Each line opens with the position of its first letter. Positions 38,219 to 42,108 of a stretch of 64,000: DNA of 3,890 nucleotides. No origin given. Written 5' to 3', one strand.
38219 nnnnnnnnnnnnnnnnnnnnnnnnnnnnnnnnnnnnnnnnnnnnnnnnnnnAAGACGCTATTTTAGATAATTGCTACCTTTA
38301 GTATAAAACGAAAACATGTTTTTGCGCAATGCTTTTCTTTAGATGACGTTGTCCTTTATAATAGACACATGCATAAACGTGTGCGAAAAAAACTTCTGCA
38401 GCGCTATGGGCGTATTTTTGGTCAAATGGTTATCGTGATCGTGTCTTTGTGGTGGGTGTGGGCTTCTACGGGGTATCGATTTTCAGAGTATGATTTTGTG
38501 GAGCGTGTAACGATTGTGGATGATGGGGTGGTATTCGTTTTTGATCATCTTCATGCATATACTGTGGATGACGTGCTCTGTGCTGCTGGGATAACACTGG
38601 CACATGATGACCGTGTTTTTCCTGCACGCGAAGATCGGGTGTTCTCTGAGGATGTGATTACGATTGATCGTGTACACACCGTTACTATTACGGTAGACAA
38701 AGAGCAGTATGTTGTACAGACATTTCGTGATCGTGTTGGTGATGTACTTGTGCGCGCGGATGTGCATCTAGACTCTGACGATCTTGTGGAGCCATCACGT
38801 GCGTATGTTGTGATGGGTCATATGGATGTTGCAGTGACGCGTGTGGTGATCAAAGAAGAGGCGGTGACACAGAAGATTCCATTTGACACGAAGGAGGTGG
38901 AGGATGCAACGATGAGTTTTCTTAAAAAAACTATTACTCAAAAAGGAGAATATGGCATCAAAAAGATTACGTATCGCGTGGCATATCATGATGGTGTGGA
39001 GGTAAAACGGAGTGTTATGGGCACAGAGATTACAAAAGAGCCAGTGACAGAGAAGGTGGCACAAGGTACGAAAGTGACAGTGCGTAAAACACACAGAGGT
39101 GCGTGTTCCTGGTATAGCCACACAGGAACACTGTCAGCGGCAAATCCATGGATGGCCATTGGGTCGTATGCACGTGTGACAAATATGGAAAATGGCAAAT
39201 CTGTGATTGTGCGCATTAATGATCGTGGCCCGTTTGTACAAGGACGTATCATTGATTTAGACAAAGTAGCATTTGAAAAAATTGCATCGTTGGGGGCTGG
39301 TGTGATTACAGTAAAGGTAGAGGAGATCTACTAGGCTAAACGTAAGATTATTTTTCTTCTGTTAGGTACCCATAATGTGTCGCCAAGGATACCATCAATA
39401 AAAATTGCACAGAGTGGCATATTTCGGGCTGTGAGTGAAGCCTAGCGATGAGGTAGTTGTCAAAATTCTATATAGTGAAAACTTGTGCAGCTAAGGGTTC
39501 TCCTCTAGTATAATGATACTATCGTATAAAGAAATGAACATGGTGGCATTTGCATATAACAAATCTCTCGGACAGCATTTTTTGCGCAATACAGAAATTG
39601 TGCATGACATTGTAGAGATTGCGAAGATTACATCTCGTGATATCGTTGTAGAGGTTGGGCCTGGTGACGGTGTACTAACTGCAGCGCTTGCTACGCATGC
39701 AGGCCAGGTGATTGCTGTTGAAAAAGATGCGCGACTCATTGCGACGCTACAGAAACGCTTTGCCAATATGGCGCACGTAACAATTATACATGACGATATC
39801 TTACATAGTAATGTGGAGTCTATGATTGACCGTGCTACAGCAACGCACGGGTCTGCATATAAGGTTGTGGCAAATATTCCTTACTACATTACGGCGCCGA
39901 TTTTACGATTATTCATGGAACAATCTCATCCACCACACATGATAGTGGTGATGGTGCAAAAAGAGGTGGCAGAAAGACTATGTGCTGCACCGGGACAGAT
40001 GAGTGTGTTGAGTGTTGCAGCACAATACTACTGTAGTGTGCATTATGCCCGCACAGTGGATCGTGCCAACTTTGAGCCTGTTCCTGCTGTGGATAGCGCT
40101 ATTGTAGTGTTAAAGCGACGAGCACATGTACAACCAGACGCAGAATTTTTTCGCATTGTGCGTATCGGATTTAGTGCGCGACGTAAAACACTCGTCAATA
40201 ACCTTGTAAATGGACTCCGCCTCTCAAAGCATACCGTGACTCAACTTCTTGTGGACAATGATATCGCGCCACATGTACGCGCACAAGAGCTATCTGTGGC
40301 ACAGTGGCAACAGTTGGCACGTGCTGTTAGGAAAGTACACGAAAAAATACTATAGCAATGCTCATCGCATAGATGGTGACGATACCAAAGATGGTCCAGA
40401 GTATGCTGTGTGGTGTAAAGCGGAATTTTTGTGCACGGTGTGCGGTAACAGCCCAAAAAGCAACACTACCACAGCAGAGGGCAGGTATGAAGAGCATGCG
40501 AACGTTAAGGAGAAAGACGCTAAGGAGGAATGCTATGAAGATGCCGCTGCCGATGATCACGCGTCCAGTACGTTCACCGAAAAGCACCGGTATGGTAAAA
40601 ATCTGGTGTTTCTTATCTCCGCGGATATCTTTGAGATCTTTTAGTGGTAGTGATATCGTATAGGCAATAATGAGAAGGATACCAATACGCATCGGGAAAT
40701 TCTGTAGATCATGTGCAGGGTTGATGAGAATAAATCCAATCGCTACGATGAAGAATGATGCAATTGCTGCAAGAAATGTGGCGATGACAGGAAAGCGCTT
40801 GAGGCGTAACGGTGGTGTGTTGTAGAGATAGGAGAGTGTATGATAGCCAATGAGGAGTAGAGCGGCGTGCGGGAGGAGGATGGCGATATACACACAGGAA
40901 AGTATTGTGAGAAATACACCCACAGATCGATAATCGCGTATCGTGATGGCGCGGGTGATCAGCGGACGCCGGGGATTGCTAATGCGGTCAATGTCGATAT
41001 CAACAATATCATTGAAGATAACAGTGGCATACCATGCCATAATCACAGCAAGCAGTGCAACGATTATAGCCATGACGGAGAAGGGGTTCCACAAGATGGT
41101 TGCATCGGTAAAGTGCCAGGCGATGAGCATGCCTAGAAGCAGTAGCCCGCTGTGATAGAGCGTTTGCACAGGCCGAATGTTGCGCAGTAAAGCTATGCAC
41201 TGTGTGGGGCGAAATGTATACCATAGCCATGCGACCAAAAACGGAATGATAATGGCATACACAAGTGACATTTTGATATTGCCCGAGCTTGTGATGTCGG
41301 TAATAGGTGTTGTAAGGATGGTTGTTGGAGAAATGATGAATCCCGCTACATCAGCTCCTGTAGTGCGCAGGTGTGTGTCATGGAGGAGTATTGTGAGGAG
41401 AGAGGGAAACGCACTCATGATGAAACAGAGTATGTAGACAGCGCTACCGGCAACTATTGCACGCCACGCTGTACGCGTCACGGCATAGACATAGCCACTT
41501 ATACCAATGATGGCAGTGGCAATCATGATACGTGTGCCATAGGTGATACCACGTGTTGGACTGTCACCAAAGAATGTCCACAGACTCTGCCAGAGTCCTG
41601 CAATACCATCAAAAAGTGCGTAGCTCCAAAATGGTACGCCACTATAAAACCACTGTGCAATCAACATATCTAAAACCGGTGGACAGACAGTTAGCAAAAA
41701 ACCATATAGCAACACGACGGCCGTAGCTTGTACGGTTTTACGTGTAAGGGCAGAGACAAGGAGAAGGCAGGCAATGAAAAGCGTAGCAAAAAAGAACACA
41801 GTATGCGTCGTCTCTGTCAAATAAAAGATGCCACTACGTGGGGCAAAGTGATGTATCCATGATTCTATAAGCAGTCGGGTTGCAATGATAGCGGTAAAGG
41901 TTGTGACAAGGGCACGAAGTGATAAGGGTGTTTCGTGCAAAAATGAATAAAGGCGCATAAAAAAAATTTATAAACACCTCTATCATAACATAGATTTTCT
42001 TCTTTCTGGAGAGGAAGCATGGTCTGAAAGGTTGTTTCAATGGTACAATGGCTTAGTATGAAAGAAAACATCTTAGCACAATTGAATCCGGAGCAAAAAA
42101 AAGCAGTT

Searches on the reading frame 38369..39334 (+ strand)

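Call 21: search_protein_families(library=pfam, proteins=[window:38369-39334:+])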
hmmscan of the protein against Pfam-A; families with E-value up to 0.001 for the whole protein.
window:38369-39334:+ (321 aa): 4 families
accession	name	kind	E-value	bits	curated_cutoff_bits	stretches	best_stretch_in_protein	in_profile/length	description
PF07501.17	G5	-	4.2e-20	72.2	23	1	162-235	2-75/75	G5 domain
PF03990.20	DUF348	-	8.2e-17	61.1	24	2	105-144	1-40/41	G5-linked-Ubiquitin-like domain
PF03330.24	DPBB_1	-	3.2e-16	59.8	28.8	1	255-317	24-83/83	Lytic transglycolase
PF00967.23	Barwin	-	0.0005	20.4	21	1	260-312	56-105/119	Barwin family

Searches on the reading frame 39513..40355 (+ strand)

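Call 21: search_protein_families(library=pfam, proteins=[window:39513-40355:+])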
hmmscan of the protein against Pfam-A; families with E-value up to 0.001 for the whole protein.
window:39513-40355:+ (280 aa): 2 families
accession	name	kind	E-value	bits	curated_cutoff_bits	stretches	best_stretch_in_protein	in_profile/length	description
PF00398.26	RrnaAD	-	4.6e-59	200.1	24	1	14-270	3-259/263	Ribosomal RNA adenine dimethylase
PF13649.12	Methyltransf_25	-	1.6e-05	25.9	27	1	45-109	1-69/97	Methyltransferase domain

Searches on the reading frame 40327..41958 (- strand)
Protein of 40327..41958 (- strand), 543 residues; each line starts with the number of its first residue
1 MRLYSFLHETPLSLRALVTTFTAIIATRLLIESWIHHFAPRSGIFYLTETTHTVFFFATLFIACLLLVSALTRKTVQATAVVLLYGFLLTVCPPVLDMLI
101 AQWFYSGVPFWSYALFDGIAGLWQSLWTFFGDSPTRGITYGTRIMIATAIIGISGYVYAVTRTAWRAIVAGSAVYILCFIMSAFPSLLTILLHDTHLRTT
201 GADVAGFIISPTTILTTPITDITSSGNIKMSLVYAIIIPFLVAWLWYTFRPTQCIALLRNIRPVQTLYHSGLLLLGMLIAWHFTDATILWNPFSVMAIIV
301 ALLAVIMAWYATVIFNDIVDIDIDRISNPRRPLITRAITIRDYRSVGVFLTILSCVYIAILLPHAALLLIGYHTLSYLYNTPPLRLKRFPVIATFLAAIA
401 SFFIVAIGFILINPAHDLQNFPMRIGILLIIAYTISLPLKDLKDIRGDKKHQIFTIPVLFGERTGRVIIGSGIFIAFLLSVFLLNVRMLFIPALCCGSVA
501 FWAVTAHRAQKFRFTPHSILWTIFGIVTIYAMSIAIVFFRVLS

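Call 21: search_protein_families(library=pfam, proteins=[window:40327-41958:-])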
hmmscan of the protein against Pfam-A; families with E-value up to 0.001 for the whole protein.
window:40327-41958:- (543 aa): 1 family
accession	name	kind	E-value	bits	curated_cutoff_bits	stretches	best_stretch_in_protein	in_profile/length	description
PF01040.23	UbiA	-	5.8e-27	95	34.2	1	293-508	17-230/250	UbiA prenyltransferase family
